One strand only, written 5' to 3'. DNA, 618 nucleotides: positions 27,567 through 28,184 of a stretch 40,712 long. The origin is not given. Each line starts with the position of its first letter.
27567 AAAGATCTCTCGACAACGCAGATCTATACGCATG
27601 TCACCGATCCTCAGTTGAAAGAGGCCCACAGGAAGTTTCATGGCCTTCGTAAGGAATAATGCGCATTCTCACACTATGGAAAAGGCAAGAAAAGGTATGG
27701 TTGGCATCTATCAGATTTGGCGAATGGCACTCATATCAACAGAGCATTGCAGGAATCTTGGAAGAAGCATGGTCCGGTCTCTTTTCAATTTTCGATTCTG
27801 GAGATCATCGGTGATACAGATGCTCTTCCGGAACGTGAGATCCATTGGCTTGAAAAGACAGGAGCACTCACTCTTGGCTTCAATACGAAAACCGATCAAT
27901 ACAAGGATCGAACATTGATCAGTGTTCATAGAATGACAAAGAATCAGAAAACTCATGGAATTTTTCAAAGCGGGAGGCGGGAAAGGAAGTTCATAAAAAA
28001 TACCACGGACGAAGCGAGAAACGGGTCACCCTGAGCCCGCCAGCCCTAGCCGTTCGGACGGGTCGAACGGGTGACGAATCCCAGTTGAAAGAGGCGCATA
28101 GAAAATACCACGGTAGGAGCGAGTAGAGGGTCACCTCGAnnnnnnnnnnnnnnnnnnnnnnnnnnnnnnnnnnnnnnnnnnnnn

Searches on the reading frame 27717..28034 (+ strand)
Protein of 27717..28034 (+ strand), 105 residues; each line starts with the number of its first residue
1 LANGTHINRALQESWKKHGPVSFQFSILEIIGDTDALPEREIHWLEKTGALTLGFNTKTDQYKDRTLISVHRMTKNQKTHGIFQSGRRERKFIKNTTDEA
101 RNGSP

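Call 59: search_protein_families(library=pfam, proteins=[window:27717-28034:+], max_evalue=0.01)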
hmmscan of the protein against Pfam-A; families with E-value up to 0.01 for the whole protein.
window:27717-28034:+ (105 aa): 0 families

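Call 62: search_protein_families(library=pfam, proteins=[window:27717-28034:+], max_evalue=10)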
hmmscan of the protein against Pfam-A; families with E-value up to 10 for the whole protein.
window:27717-28034:+ (105 aa): 0 families

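Call 86: search_protein_families(library=ncbifam, proteins=[window:27717-28034:+], max_evalue=0.01)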
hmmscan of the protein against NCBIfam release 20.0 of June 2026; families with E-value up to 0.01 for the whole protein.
window:27717-28034:+ (105 aa): 1 family
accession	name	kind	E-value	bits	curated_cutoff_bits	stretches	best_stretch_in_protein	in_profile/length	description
TIGR01453.1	grpIintron_endo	subfamily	2.5e-08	34.2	56.05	1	8-102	38-130/215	group I intron endonuclease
